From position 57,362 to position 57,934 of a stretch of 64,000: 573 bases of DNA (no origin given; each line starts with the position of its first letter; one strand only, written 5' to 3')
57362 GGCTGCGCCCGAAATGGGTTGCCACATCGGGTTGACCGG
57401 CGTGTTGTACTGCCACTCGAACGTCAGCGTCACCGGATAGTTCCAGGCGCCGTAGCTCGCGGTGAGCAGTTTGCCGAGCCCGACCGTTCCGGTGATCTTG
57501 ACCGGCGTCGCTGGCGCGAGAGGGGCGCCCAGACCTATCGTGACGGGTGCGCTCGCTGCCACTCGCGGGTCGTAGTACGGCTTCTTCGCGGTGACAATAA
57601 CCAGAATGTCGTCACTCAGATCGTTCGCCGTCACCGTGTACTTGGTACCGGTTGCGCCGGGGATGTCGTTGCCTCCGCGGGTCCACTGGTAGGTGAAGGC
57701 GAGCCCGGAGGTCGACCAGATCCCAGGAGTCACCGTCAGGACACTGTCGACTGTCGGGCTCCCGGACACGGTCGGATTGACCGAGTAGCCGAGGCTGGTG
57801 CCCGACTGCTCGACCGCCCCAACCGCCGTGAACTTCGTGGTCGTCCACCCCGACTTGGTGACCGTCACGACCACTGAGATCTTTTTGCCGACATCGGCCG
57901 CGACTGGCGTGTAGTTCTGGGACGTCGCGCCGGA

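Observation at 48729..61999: ECF-sigma-linked pair of giant, apparently anchor-less two-module repeat proteins flanking a luciferase-like monooxygenase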

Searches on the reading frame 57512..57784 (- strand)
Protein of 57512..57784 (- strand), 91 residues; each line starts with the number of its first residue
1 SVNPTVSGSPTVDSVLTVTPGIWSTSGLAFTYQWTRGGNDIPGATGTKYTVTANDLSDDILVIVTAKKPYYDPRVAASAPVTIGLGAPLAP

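Call 16: search_solved_structures(query=A1, max_evalue=1, show_alignments=3)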
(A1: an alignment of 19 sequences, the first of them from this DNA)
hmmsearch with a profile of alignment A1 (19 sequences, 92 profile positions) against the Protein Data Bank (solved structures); distinct sequences matched with E-value up to 1: 24.
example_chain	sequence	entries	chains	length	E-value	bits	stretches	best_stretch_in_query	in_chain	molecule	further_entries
9c2d_S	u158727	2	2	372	7.7e-09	38.8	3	26-66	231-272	Tail protein | Putative tail protein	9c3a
5vf3_Z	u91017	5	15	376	1.7e-08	37.7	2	15-83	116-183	Highly immunogenic outer capsid protein | Hoc, highly immunogenic outer capsid protein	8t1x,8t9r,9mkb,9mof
5lxk_A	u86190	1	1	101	5.3e-06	29.7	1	7-78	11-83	Decoration protein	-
8zvi_a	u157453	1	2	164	2.3e-05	27.7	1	7-77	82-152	Decoration protein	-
4dix_A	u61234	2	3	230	0.00059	23.2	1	6-64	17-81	Plectin-related protein | Stomatal closure-related actin-binding protein 1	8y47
3shs_A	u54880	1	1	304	0.026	17.9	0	13-69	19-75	Hoc head outer capsid protein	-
1neu_A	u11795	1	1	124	0.19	15.1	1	11-62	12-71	MYELIN P0 PROTEIN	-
6z0j_A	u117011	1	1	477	0.22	14.9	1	4-55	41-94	Putative multicopper oxidase mco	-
6xiz_A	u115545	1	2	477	0.22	14.9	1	4-55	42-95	Copper oxidase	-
6z0k_A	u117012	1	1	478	0.22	14.9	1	4-55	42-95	Putative multicopper oxidase mco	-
6bwx_A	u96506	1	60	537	0.32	14.4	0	11-41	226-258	VP2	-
6wkm_L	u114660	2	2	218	0.35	14.3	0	27-85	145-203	22D2 Fab Light Chain | Anti-human LAG3 (22D2) light chain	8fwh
8so3_L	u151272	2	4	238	0.41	14.1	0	27-85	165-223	favezelimab Fab light chain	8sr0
9cuz_A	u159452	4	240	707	0.53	13.7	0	11-41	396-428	VP1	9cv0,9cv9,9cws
6wk4_B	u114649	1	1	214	0.68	13.4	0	27-85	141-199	13E2 Fab Light Chain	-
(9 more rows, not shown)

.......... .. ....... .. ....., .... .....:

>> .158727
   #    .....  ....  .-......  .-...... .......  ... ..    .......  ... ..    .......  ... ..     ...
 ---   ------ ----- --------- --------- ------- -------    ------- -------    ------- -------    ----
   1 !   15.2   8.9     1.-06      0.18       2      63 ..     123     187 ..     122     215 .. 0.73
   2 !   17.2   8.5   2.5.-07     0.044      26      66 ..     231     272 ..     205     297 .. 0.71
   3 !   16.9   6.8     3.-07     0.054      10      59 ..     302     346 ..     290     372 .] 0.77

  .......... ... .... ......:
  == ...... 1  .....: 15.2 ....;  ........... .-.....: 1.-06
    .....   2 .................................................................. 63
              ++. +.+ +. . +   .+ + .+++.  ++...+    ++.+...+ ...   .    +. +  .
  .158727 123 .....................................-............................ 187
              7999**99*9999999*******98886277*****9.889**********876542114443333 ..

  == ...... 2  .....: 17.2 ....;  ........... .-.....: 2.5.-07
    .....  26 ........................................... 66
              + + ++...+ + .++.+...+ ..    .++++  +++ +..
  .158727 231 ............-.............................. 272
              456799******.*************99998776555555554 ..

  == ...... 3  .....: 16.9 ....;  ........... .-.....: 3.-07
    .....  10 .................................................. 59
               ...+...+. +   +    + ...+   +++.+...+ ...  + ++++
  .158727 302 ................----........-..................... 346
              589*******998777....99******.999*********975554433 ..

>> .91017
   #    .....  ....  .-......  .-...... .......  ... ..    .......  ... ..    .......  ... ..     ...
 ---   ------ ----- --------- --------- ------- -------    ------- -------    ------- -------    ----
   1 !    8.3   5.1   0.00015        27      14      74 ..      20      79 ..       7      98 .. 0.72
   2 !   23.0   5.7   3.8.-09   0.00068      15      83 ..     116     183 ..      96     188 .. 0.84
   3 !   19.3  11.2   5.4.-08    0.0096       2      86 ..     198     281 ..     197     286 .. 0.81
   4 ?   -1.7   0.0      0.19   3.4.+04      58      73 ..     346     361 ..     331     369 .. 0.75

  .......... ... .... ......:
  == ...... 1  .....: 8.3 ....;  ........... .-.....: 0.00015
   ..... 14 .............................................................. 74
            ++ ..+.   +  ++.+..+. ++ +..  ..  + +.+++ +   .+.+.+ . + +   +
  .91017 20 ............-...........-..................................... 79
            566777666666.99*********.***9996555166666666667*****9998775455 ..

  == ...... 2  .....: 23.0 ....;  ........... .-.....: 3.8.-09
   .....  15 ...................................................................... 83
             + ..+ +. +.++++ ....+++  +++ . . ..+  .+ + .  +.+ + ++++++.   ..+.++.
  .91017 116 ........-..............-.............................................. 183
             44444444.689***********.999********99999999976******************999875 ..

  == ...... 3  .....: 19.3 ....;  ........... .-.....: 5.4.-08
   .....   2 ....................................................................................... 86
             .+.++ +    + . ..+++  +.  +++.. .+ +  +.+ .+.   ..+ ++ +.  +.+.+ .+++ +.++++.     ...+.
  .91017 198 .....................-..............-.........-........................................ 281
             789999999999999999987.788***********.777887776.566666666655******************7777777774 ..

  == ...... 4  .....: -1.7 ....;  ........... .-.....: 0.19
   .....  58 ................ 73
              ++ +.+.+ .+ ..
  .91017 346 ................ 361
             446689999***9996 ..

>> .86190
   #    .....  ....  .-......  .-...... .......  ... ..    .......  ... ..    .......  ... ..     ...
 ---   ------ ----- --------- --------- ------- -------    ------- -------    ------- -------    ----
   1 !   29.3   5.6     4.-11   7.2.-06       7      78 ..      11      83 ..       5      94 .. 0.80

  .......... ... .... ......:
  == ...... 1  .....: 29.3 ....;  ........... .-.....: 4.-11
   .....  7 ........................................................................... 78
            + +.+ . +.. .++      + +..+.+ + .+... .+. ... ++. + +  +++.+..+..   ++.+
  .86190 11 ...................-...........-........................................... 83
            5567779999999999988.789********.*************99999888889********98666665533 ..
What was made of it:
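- Closest known: Phage virion-surface Ig-like domains: T4 Hoc. Same: Profile E-values are 1.7e-8 (Hoc), 5.3e-6 (pb10) and 7.7e-9 (tail protein 9c2d), sharing the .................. signature (call 16).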

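Call 17: search_protein_families(library=pfam, alignment_id=A1, max_evalue=1)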
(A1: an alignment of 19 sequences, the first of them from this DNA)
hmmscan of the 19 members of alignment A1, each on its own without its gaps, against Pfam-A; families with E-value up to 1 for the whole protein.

A. member 1, seq(91 aa): 0 families

B. families by the number of members that match (of 19 scanned): 13 families
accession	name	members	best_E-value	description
PF16709.11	SCAB-Ig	4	0.00079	Ig domain of plant-specific actin-binding protein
PF23197.1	IG_AIR9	3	0.0016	AIR9 A9 domain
PF00754.31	F5_F8_type_C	1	0.0045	F5/8 type C domain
PF13895.12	Ig_2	1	0.016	Immunoglobulin domain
PF09131.15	Endotoxin_mid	1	0.037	Bacillus thuringiensis delta-Endotoxin, middle domain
PF22352.2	K319L-like_PKD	1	0.041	K319L-like, PKD domain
PF18657.6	YDG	1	0.1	YDG domain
PF22793.1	DUF7013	1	0.14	Domain of unknown function (DUF7013)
PF06630.16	Exonuc_VIII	1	0.17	Enterobacterial exodeoxyribonuclease VIII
PF11141.13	DUF2914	1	0.18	Protein of unknown function (DUF2914)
PF17992.7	Agarase_CBM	1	0.18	Agarase CBM like domain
PF12713.12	DUF3806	1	0.23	Domain of unknown function (DUF3806)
PF21768.3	AF_1763-like_C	1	0.63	AF_1763-like, C-terminal domain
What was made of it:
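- Closest known: Plant SCAB1 Ig domain / AIR9 A9 repeats. Different: Individual units here score weakly (call 17), and A does not reach the cut-off (20.8 bits).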

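Call 51: predict_structure(alignment_id=A1)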
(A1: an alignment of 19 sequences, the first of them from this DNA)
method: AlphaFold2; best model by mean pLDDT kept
length: 91 residues; sequences in the alignment: 19
mean_pLDDT: 95.0   pTM: 0.83
mean pLDDT of the five models: 95.0, 94.5, 93.7, 92.9, 92.5
residues with pLDDT >= 90: 83; 70-90: 7; 50-70: 1; < 50: 0
segments of 3 or more residues with pLDDT < 50: none
pLDDT, mean of each block of 10 residues (from residue 1): 94 97 95 98 98 97 98 97 84 67
secondary structure, 60 per line:
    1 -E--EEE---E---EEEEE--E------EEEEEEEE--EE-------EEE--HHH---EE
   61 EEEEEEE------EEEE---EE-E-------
elements in order: E5-7 E15-19 E29-36 E48-50 E59-67 E74-77

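Call 54: fold_search(model_id=the predicted structure, library=pdb)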
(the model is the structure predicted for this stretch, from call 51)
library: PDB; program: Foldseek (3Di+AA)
matches with E <= 10: 1693; with E <= 0.001: 1
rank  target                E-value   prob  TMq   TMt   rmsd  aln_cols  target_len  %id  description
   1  4dix_A                7.5e-04  1.00  0.62  0.30   3.6        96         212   18  Crystal structure of the Ig-PH domain of actin-binding protein SCAB1 (released 2012-02-29)
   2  6weo_1                6.6e-03  1.00  0.54  0.29   4.0        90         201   16  IL-22 Signaling Complex with IL-22R1 and IL-10Rbeta (released 2021-04-28)
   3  1f97                  6.6e-03  1.00  0.51  0.27   5.3       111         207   17  SOLUBLE PART OF THE JUNCTION ADHESION MOLECULE FROM MOUSE (released 2001-01-10)
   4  3bfo_A                6.9e-03  1.00  0.48  0.50   4.5        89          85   19  Crystal structure of Ig-like C2-type 2 domain of the human Mucosa-associated lymphoid tissue lymphoma translocation pr (released 2007-12-11)
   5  3dgc_R                1.1e-02  1.00  0.56  0.30   3.8        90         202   14  Structure of IL-22/IL-22R1 (released 2008-07-15)
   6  3dlq_R                1.7e-02  1.00  0.55  0.29   3.7        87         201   14  Crystal structure of the IL-22/IL-22R1 complex (released 2008-08-19)
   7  1yc7_A                1.9e-02  1.00  0.59  0.48   5.5       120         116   10  cAbAn33 VHH fragment against VSG (released 2005-06-14)
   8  9d7z_K                2.0e-02  0.99  0.49  0.30   4.9        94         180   15  Shigella flexneri bacteriophage Moo19 Icosahedral Reconstruction (released 2025-01-15)
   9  9pd2_A                2.5e-02  1.00  0.62  0.46   5.4       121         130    9  Crystal structure of PILRA in complex with Fab portion of antagonist antibody (released 2025-12-17)
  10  2ic2_B                2.5e-02  0.99  0.56  0.47   7.2       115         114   16  Crystal Structure of the First FNIII Domain of Ihog (released 2006-10-24)
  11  9rob_B                2.6e-02  1.00  0.57  0.20   4.0        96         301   14  Crystal structure of human CD22 Ig domains 1-3 in complex with modified sialoside 1B (released 2025-12-10)
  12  1yc7_B                2.8e-02  1.00  0.57  0.48   5.5       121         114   11  cAbAn33 VHH fragment against VSG (released 2005-06-14)
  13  1h9v                  2.8e-02  1.00  0.53  0.30   5.2        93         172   20  Human Fc-gamma-Receptor IIa (FcgRIIa), monoclinic (released 2001-06-21)
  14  5ggr_Y                2.8e-02  0.99  0.54  0.44   6.4       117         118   14  PD-1 in complex with nivolumab Fab (released 2016-11-09)
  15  3wjl_C                2.8e-02  0.99  0.53  0.34   4.4        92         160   15  Crystal structure of IIb selective Fc variant, Fc(V12), in complex with FcgRIIb (released 2013-11-13)
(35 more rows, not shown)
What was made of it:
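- On Pfam SCAB-Ig / IG_AIR9 (Ig clan): The model has pLDDT 95 with an Ig fold, and its top PDB hit is 4dix (calls 51, 54).
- Closest known: Plant SCAB1 Ig domain / AIR9 A9 repeats. Same: The best PDB fold match is 4dix (call 54).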

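Call 70: search_protein_representatives(alignment_id=A1)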
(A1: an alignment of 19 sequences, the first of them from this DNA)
Query: 19 sequences, 92 profile positions. Proteins with E-value up to 0.001 (for the whole library): 56969; up to 1e-10: 27059; up to 1e-30: 8523. The best 150 are listed.
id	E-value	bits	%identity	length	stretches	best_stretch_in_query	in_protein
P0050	0.0e+00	1960.5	-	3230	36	2-84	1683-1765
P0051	0.0e+00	1922.5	-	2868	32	4-88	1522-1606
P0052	0.0e+00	1642.1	-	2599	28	3-87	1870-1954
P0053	0.0e+00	1500.7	-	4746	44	2-91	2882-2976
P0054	0.0e+00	1486.8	-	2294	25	1-88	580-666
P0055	0.0e+00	1356.7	-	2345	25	4-88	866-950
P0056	0.0e+00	1243.2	-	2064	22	3-88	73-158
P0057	0.0e+00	1224.2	-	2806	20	5-90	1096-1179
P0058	0.0e+00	1223.9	-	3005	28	2-71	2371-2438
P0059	0.0e+00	1190.5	-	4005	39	3-81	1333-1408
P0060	0.0e+00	1189.4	-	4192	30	2-73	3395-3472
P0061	0.0e+00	1186.9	-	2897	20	3-89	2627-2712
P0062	0.0e+00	1178.0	-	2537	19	2-87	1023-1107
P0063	0.0e+00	1169.7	-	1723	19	4-82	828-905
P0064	0.0e+00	1156.5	-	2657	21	3-89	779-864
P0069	0.0e+00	1012.1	-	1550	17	3-88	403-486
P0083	2.8e-279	918.5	-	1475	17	3-90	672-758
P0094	6.7e-271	891.7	-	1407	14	3-90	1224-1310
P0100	5.0e-256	844.0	-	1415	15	2-85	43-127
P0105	1.3e-248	820.2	-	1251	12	3-84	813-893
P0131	1.6e-211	701.4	-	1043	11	3-89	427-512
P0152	6.0e-202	670.7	-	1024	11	2-90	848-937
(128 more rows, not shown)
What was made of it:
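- The Ig-unit profile finds 56,969 representatives at E<=1e-3, with arrays of up to 57 units (call 70).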

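Call 72: search_protein_families(library=pfam, proteins=[P0069, P0083, P0094, P0100, P0105, P0131, P0152], max_evalue=0.00001)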
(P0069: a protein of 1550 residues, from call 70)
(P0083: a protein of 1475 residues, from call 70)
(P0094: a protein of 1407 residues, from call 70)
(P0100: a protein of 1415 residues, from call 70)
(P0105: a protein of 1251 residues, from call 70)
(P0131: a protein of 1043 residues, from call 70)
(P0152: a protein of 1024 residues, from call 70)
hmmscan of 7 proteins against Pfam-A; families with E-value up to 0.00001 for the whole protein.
P0069 (1550 aa): 5 families
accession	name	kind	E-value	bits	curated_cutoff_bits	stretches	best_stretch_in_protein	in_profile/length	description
PF16709.11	SCAB-Ig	-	1.9e-26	92.4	27.6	0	1386-1451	4-77/98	Ig domain of plant-specific actin-binding protein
PF13895.12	Ig_2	-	1.5e-18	67.2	27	0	1404-1453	25-62/79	Immunoglobulin domain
PF13927.12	Ig_3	-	6.7e-15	55.8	30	0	1393-1448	17-70/78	Immunoglobulin domain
PF23197.1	IG_AIR9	-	1.2e-11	44.8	27.5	0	1032-1090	7-70/87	AIR9 A9 domain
PF07679.22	I-set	-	4.3e-06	27.1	23.7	0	248-284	27-61/90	Immunoglobulin I-set domain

P0083 (1475 aa): 4 families
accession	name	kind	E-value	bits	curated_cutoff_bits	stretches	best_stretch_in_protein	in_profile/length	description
PF16709.11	SCAB-Ig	-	8.7e-14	51.8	27.6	0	528-565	44-79/98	Ig domain of plant-specific actin-binding protein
PF13895.12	Ig_2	-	4.6e-11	43.2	27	0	608-636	29-58/79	Immunoglobulin domain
PF23197.1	IG_AIR9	-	5.1e-09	36.3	27.5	0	1249-1271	47-69/87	AIR9 A9 domain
PF13927.12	Ig_3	-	5.8e-06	27.1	30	0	607-625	30-45/78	Immunoglobulin domain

P0094 (1407 aa): 4 families
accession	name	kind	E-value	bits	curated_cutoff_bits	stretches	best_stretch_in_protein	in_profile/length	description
PF16709.11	SCAB-Ig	-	5.7e-12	46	27.6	0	1261-1287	44-70/98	Ig domain of plant-specific actin-binding protein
PF13895.12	Ig_2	-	1.2e-11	45.1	27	0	668-715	26-60/79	Immunoglobulin domain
PF23197.1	IG_AIR9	-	2.4e-09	37.4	27.5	0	1351-1383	32-69/87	AIR9 A9 domain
PF13927.12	Ig_3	-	1.8e-08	35.2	30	0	669-714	29-72/78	Immunoglobulin domain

P0100 (1415 aa): 2 families
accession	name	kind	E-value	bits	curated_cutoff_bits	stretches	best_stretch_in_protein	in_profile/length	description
PF23197.1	IG_AIR9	-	9.7e-16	57.8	27.5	0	1241-1299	7-70/87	AIR9 A9 domain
PF16709.11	SCAB-Ig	-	1.6e-15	57.4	27.6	0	1175-1211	28-70/98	Ig domain of plant-specific actin-binding protein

P0105 (1251 aa): 6 families
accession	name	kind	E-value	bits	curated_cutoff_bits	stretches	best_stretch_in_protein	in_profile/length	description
PF05257.22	CHAP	-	4.5e-17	62.7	26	1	59-144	6-81/81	CHAP domain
PF13895.12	Ig_2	-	9e-16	58.3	27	0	1104-1135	27-58/79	Immunoglobulin domain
PF23197.1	IG_AIR9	-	1.8e-13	50.5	27.5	0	1172-1229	7-69/87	AIR9 A9 domain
PF16709.11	SCAB-Ig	-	1.1e-09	38.7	27.6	0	1083-1145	3-72/98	Ig domain of plant-specific actin-binding protein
PF14326.11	DUF4384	-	1.3e-08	35.2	27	0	510-530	4-24/81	Domain of unknown function (DUF4384)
PF14041.11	Lipoprotein_21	-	3e-06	27.7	25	0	1085-1127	37-79/87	LppP/LprE lipoprotein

P0131 (1043 aa): 2 families
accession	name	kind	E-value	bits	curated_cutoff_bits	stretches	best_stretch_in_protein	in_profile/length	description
PF23197.1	IG_AIR9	-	3.8e-18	65.6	27.5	0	607-667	6-71/87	AIR9 A9 domain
PF16709.11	SCAB-Ig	-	5.2e-11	42.9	27.6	0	697-759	3-72/98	Ig domain of plant-specific actin-binding protein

P0152 (1024 aa): 1 family
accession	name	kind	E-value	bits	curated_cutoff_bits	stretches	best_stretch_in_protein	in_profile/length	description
PF23197.1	IG_AIR9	-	4.7e-13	49.2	27.5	0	375-440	7-71/87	AIR9 A9 domain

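Call 94: fold_search(model_id=the predicted structure, library=viral)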
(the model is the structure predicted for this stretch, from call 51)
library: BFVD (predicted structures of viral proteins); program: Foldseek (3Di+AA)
matches with E <= 10: 865; with E <= 0.001: 30
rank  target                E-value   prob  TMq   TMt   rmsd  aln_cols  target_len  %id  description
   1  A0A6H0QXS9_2          7.3e-09  1.00  0.88  0.11   2.2        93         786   41  (no name in the UniProt tables at hand)
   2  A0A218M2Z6            1.1e-08  1.00  0.89  0.55   1.1        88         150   38  Uncharacterized protein [Acidovorax phage ACP17]
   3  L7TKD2                5.1e-08  1.00  0.87  0.21   1.1        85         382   35  Uncharacterized protein [Rhizobium phage RHEph08]
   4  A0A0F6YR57            8.0e-08  1.00  0.90  0.11   1.3        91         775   38  Putative YapH protein [Sinorhizobium phage phiN3]
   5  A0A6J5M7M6            1.3e-07  1.00  0.88  0.17   1.1        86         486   38  Ig-like domain-containing protein [uncultured Caudovirales phage]
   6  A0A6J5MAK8            1.7e-07  1.00  0.88  0.17   1.9        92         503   27  Ig-like domain-containing protein [uncultured Caudovirales phage]
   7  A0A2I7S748            1.8e-07  1.00  0.86  0.75   1.2        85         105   28  (no name in the UniProt tables at hand)
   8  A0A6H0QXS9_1          2.3e-07  1.00  0.86  0.10   1.3        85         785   36  (no name in the UniProt tables at hand)
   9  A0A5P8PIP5            3.0e-07  1.00  0.89  0.20   1.3        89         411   37  Uncharacterized protein [Stenotrophomonas phage Mendera]
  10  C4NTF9                6.6e-07  1.00  0.90  0.11   1.5        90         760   29  N4 gp53-like protein [Sulfitobacter phage EE36phi1]
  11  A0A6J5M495            8.3e-07  1.00  0.79  0.13   2.2        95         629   28  Uncharacterized protein [uncultured Caudovirales phage]
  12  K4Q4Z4                1.4e-06  1.00  0.85  0.39   1.8        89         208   30  Structural protein [Roseovarius Plymouth podovirus 1]
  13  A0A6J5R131            2.8e-06  1.00  0.85  0.18   1.5        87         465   32  Glycine-rich domain-containing protein [uncultured Caudovirales phage]
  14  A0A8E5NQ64            7.3e-06  1.00  0.85  0.07   1.5        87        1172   33  (no name in the UniProt tables at hand)
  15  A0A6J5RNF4            8.1e-06  1.00  0.83  0.12   3.2       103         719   21  Ig-like domain-containing protein [uncultured Caudovirales phage]
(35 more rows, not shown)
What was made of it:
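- Closest known: Phage virion-surface Ig-like domains: T4 Hoc. Same: Foldseek against BFVD gives TM 0.85-0.90, 27-41% identity and rmsd 1.1-2.2 A (call 94).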
